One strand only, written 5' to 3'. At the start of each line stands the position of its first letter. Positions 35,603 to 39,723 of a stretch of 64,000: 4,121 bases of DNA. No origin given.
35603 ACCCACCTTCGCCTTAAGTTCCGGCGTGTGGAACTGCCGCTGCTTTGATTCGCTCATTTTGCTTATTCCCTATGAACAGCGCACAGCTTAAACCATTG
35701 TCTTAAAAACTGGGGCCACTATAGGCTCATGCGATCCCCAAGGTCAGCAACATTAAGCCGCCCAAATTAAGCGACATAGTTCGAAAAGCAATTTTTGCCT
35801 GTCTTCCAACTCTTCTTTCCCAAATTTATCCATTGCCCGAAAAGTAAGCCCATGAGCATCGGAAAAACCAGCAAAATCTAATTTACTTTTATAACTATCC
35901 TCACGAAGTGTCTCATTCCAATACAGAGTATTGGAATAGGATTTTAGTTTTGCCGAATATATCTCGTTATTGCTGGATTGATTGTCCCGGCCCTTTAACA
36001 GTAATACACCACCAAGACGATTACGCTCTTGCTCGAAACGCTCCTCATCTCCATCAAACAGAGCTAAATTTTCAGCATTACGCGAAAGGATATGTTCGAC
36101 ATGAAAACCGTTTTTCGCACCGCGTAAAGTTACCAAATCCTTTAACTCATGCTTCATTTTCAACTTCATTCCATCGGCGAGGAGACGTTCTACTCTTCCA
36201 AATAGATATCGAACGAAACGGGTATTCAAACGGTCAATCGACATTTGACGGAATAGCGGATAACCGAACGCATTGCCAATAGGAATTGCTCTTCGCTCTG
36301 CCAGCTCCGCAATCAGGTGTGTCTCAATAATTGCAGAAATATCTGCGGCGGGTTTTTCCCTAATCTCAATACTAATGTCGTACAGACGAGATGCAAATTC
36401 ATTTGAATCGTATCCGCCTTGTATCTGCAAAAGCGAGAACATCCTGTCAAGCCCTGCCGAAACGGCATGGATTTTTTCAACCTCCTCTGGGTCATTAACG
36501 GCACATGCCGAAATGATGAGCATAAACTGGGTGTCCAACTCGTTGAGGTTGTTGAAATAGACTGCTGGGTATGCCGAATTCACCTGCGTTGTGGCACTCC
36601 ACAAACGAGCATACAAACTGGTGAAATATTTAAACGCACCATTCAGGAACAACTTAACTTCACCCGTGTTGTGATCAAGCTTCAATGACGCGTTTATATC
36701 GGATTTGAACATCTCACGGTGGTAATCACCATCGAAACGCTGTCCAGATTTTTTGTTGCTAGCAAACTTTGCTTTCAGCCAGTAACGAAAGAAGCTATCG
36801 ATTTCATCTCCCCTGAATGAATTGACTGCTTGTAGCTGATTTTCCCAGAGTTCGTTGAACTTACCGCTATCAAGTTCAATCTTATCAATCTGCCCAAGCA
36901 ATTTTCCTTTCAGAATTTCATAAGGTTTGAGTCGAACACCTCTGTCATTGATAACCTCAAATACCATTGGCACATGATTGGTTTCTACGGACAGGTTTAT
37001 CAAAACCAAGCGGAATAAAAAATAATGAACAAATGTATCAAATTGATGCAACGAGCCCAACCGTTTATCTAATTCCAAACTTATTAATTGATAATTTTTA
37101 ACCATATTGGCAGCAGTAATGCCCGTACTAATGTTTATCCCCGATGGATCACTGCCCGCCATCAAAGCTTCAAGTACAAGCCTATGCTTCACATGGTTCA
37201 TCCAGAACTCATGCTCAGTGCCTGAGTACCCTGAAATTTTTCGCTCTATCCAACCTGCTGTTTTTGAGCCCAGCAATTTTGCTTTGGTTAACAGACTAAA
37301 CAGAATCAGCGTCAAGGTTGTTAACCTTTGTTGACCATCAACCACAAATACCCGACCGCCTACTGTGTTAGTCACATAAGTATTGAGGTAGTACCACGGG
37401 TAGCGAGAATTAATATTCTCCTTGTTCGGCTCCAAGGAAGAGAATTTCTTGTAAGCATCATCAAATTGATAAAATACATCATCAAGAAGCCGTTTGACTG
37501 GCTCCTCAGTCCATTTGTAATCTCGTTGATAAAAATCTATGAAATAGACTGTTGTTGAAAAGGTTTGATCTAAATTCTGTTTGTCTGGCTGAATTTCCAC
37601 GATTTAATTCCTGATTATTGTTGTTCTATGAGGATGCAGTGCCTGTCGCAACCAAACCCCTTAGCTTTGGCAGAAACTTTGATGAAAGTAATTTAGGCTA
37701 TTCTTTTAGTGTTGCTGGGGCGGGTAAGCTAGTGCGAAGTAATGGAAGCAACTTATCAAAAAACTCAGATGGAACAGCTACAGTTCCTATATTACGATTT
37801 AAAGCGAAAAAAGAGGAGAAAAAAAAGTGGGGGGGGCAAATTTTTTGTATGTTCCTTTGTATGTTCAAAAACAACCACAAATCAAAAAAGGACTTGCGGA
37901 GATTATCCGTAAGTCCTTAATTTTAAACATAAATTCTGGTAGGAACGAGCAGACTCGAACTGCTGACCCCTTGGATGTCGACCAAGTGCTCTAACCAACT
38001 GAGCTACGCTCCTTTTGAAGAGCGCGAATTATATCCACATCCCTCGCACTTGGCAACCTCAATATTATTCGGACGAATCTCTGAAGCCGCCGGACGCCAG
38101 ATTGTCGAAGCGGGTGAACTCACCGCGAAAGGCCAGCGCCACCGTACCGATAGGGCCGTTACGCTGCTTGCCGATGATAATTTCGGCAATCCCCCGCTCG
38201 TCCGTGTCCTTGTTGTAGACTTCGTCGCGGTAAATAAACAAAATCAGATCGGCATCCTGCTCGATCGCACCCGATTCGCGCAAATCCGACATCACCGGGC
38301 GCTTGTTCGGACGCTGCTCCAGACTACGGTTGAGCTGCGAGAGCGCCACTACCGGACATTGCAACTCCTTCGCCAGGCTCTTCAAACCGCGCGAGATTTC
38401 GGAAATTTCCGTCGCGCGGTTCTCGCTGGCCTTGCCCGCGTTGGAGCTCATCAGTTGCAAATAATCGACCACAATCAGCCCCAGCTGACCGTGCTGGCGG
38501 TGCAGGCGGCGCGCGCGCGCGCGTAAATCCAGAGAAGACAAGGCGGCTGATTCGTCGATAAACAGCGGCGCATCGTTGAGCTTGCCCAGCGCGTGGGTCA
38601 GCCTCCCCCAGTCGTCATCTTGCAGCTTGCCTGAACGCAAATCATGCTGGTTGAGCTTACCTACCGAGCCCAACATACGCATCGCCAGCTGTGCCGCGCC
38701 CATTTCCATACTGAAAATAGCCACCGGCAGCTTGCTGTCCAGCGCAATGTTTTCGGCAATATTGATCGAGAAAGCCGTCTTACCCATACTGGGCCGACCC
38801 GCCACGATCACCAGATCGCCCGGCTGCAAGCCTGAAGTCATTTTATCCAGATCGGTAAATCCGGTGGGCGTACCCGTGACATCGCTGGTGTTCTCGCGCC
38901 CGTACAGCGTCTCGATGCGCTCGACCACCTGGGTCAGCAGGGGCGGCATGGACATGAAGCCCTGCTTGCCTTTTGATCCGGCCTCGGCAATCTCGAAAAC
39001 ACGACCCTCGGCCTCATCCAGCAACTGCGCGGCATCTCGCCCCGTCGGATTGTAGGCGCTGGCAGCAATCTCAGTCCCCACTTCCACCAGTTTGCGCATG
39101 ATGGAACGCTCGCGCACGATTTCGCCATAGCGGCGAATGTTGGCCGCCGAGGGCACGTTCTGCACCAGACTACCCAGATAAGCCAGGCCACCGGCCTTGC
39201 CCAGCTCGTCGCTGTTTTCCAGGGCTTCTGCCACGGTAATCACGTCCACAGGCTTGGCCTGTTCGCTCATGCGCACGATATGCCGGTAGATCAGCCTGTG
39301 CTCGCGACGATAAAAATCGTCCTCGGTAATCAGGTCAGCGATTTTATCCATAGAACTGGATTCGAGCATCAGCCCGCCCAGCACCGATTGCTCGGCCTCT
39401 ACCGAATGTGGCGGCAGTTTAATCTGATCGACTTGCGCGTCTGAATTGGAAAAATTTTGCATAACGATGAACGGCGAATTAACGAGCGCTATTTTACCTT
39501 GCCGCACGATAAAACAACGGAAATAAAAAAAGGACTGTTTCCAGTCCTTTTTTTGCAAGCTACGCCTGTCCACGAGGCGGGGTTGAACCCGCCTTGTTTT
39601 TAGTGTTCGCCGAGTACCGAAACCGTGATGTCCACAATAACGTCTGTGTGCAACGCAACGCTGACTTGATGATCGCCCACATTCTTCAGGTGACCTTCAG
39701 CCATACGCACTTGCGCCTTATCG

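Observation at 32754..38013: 5.2-kb low-GC genomic island in the tRNA-Val 3' end (45-nt direct repeats) carrying a GmrSD-like type IV restriction enzyme, IS3 and a PIN/UPF0175 TA pair, with no integrase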

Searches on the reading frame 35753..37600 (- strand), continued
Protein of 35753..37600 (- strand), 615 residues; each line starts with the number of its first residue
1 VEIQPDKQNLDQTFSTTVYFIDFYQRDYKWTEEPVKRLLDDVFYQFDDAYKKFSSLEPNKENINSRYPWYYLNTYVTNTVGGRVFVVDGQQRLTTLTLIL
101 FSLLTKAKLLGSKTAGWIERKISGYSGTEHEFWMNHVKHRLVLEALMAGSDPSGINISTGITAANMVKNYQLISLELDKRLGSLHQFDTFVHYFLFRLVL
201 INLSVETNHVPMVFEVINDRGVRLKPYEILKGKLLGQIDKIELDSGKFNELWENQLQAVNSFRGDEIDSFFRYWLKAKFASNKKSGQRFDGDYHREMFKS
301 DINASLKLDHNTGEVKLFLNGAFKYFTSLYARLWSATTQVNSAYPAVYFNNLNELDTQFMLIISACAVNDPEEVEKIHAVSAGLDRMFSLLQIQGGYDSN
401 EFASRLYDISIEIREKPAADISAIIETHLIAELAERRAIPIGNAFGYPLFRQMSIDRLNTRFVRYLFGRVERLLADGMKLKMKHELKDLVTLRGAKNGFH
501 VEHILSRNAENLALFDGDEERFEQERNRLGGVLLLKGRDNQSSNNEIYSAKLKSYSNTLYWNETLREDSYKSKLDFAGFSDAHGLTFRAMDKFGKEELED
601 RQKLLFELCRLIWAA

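Call 77: search_protein_families(library=pfam, proteins=[L124:65-1501:+, L128:55-1650:+, L128:1647-3002:+, L130:1243-2283:+, L131:1843-3156:+, L116:9528-9980:+, L116:8799-9437:-, L116:11851-12342:+, L116:12287-13063:+, L116:13097-15247:+], max_evalue=0.001)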
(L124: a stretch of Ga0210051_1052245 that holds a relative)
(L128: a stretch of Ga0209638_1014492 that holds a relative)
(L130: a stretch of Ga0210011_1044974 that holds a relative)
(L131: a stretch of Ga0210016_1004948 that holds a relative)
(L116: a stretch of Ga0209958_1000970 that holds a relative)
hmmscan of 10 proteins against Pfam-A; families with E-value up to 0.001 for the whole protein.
L124:65-1501:+ (478 aa): 2 families
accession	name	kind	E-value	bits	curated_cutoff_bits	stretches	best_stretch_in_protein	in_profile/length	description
PF00378.25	ECH_1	-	6.1e-12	45.8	27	1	239-308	69-138/251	Enoyl-CoA hydratase/isomerase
PF16113.10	ECH_2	-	1.4e-07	31.8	27.2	1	222-307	51-136/335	Enoyl-CoA hydratase/isomerase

L128:55-1650:+ (531 aa): 2 families
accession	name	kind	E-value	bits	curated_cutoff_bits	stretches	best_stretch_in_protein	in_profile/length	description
PF02384.22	N6_Mtase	-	2.8e-58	198.1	20.4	1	103-400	5-277/311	N-6 DNA Methylase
PF12161.14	HsdM_N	-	5e-09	37.3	24.5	1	17-89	55-135/135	HsdM N-terminal domain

L128:1647-3002:+ (451 aa): 1 family
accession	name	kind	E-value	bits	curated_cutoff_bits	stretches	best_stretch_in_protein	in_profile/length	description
PF01420.25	Methylase_S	-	1.5e-26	94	22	2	235-416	1-166/168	Type I restriction modification DNA specificity domain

L130:1243-2283:+ (346 aa): 2 families
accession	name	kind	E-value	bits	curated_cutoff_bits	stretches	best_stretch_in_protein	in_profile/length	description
PF06250.17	YhcG_C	-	7.8e-57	191.9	32.5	1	177-329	2-156/157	YhcG PDDEXK nuclease domain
PF17761.7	DUF1016_N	-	4.2e-44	150.4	32.8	1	20-156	1-137/137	DUF1016 N-terminal domain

L131:1843-3156:+ (437 aa): 3 families
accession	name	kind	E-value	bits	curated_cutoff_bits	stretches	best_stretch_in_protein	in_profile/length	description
PF00108.29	Thiolase_N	-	1.5e-77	260.9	26.4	1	48-306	2-259/260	Thiolase, N-terminal domain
PF02803.24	Thiolase_C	-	4.1e-42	143.1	27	1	315-435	2-122/123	Thiolase, C-terminal domain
PF00109.32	ketoacyl-synt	-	4.2e-09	36.8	20.8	1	126-164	166-204/252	Beta-ketoacyl synthase, N-terminal domain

L116:9528-9980:+ (150 aa): 0 families

L116:8799-9437:- (212 aa): 0 families

L116:11851-12342:+ (163 aa): 0 families

L116:12287-13063:+ (258 aa): 0 families

L116:13097-15247:+ (716 aa): 0 families

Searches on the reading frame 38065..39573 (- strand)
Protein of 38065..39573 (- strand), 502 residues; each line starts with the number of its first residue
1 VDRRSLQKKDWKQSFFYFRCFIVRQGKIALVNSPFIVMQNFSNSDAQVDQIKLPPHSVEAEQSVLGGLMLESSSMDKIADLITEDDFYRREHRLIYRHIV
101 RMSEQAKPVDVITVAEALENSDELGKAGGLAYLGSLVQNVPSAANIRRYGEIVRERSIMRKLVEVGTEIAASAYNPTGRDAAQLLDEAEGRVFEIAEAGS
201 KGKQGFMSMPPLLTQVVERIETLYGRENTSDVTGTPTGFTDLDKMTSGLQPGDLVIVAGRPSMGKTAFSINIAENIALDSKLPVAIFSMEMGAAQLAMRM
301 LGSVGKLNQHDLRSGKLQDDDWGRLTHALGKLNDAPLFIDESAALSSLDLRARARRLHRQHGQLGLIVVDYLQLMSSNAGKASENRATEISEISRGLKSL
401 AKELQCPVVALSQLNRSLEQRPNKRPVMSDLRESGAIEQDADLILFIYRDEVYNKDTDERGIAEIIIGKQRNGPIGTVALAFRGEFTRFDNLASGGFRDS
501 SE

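Call 8: search_protein_families(library=pfam, proteins=[window:38065-39573:-], max_evalue=0.01)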
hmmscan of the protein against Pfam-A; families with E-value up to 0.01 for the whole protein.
window:38065-39573:- (502 aa): 4 families
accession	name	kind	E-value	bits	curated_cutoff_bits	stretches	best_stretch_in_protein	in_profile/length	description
PF03796.21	DnaB_C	-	3.4e-110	367.8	27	1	234-491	1-255/255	DnaB-like helicase C terminal domain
PF00772.26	DnaB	-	8.9e-35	119.3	23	1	54-155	2-103/103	DnaB-like helicase N terminal domain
PF13481.12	AAA_25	-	4.6e-13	49.7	27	1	239-414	19-190/195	AAA domain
PF06745.19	ATPase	-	0.00059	19.7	26.6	1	236-301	2-68/231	KaiC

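Call 15: find_encoding_contigs(protein=window:38065-39462:-, flank=10000, max_places=10)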
Protein window:38065-39462:- (465 aa): no gene with exactly this product is on record in the collection.

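Call 16: find_related_loci(query=window:38065-39462:-, collection=genome_contigs, flank=10000)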
Query window:38065-39462:- (465 aa) in genome_contigs; peptide patterns used: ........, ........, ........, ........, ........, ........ (x = any residue, [..] = any of these).
600 stretches matched a pattern (row limit reached: there are more); 596 encode a relative of the query (tblastn E <= 1e-3); the best 80 are kept; 80 distinct loci.
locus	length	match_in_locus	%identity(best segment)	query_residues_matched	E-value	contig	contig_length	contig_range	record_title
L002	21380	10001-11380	93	1-460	0e+0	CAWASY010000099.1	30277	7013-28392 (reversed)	MAG: uncultured beta proteobacterium isolate MFD02832.bin.3.234 genome assembly, contig: contig_71760, whole genome shot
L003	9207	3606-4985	84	1-460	0e+0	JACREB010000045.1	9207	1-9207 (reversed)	MAG: Nitrosomonadales bacterium isolate NC_groundwater_1688_Pr3_B-0.1um_57_72 SR-2_scaffold_141_733224, whole genome sho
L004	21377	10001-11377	83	1-460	0e+0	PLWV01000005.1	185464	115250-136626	MAG: Gallionella sp. isolate palsa_1007 73.20120700_P3D.7_contig_256, whole genome shotgun sequence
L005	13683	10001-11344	74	10-459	0e+0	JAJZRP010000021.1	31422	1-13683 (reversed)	MAG: Proteobacteria bacterium isolate SKS1.bin95 NODE_2493_length_31422_cov_20.374277, whole genome shotgun sequence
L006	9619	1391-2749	76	5-459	0e+0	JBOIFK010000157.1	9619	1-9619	MAG: Nitrosospira sp. isolate SC-S_metawrap_bin.133 k127_6139746, whole genome shotgun sequence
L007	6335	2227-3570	73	11-458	0e+0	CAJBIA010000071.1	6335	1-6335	MAG: uncultured Methylophilaceae bacterium isolate D-2_bin-056 genome assembly, contig: bin-056:071/159, whole genome sh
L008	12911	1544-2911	71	3-458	0e+0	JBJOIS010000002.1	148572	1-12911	MAG: Pseudomonadota bacterium isolate southforkpolouse_2019_sw_WHONDRS-S19S_0055_A_bin.38 scaffold_000034, whole genome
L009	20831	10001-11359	75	5-459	0e+0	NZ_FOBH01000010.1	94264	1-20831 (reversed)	Nitrosovibrio tenuis strain Nv1, whole genome shotgun sequence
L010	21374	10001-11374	69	3-460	0e+0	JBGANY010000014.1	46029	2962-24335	MAG: Methylotenera sp. isolate MAG_AAO_H10.98 AAOH10-98_opera_contig_3050, whole genome shotgun sequence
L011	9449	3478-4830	72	7-459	0e+0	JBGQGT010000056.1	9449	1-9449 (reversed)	MAG: Gammaproteobacteria bacterium isolate OBJ2_061818_090_20 k141_1163763_length_9449_cov_30.9991, whole genome shotgun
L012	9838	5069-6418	70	8-459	0e+0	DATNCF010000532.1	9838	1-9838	MAG TPA_asm: Burkholderiales bacterium isolate SMAG_U11207 k141_876835, whole genome shotgun sequence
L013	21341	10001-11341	72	8-456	0e+0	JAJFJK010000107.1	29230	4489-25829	MAG: Nitrosomonas sp. isolate OFTM255 OFTM255_106, whole genome shotgun sequence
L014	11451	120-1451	72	11-456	0e+0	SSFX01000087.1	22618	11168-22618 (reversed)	MAG: Nitrosomonas oligotropha isolate Bin_54_1 c_000000068648, whole genome shotgun sequence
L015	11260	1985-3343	75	5-459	0e+0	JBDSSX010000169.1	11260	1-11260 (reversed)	MAG: Nitrosospira sp. isolate cluster1_bin.544 k127_14449271, whole genome shotgun sequence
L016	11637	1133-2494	69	4-459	0e+0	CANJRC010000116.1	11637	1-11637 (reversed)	MAG: Betaproteobacteria bacterium isolate RH-23may17-534 genome assembly, contig: RH-23may17-C43729, whole genome shotgu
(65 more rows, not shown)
